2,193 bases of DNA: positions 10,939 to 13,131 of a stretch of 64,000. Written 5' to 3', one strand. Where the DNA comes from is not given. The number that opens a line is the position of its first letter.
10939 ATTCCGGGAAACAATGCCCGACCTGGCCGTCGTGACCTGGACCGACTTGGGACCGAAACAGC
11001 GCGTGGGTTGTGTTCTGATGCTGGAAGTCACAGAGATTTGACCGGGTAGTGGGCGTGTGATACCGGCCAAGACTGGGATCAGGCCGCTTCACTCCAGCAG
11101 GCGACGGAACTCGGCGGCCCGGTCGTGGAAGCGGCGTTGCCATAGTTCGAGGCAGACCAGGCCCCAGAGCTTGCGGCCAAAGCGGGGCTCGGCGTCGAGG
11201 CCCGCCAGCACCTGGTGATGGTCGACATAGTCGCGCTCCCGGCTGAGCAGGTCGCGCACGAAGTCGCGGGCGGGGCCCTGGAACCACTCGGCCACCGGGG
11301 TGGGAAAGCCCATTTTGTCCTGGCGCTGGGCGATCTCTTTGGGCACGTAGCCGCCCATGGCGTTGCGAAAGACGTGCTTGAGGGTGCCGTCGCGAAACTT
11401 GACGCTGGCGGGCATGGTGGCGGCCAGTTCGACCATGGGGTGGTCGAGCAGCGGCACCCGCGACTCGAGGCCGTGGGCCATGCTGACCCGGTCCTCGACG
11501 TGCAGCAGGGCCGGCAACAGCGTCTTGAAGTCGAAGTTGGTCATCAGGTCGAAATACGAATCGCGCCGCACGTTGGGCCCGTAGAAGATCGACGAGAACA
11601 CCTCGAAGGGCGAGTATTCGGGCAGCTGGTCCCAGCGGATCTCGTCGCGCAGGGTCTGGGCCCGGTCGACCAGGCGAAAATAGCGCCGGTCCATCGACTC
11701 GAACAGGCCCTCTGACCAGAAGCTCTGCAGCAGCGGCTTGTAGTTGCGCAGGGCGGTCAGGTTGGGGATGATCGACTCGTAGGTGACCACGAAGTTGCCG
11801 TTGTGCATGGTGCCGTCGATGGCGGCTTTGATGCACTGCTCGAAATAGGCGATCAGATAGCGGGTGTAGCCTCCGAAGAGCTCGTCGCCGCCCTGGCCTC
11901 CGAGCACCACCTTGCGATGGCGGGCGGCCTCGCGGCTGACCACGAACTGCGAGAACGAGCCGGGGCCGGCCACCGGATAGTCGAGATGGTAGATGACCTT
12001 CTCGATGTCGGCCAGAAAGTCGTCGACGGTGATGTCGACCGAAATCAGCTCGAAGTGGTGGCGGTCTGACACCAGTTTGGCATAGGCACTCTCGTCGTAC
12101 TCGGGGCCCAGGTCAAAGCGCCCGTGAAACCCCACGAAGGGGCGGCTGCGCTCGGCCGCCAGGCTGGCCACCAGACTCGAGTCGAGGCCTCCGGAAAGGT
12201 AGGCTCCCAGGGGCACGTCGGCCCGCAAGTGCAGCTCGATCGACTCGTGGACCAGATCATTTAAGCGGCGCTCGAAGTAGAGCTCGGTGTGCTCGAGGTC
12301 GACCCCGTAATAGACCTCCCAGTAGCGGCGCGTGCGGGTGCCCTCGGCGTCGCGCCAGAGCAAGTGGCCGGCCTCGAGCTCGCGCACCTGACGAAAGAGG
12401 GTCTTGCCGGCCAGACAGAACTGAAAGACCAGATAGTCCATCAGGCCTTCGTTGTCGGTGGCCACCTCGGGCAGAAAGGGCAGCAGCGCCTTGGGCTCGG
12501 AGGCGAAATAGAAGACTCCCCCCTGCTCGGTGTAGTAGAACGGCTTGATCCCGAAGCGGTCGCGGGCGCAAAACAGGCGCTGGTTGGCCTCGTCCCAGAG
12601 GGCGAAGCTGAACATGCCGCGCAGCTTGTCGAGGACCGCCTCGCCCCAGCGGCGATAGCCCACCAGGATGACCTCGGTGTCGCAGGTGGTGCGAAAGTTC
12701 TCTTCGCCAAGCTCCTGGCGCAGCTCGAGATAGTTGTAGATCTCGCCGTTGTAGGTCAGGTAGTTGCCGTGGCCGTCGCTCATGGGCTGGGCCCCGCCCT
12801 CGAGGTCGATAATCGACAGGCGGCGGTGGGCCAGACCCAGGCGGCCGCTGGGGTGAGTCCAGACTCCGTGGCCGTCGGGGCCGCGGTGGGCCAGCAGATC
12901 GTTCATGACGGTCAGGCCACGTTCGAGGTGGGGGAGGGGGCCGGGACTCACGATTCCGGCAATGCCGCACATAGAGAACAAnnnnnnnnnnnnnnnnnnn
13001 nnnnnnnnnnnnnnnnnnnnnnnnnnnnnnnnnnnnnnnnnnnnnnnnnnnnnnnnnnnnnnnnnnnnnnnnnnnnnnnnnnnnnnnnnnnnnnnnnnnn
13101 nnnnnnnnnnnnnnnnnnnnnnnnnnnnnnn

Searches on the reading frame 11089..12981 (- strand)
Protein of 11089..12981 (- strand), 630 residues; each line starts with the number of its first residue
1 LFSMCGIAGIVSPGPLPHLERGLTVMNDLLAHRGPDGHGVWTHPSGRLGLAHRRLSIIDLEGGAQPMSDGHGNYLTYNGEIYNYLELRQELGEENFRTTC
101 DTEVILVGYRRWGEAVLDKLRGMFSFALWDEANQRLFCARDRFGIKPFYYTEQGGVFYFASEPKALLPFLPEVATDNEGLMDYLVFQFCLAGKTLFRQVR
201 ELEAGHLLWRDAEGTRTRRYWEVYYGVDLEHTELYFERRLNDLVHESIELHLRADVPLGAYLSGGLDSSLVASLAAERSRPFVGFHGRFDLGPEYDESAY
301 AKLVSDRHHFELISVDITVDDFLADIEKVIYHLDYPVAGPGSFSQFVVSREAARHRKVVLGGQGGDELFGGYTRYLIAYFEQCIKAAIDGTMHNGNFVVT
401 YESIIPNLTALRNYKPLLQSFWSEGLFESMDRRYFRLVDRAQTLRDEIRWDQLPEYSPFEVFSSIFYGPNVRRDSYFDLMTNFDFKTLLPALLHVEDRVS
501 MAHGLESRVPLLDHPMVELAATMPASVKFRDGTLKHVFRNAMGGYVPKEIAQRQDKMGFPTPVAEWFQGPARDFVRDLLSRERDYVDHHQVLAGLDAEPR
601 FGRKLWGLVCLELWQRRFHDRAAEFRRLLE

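Call 50: search_protein_families(library=pfam, proteins=[window:11089-12981:-], max_evalue=0.001)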
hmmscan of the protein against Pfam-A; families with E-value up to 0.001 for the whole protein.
window:11089-12981:- (630 aa): 3 families
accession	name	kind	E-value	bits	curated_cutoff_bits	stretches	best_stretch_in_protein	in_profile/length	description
PF00733.27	Asn_synthase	-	4.4e-88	296.7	21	1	240-616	2-354/354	Asparagine synthase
PF13537.11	GATase_7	-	1.4e-45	154.7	25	1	52-167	1-122/123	Glutamine amidotransferase domain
PF13522.11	GATase_6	-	2e-40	138.3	27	1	35-162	1-130/130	Glutamine amidotransferase domain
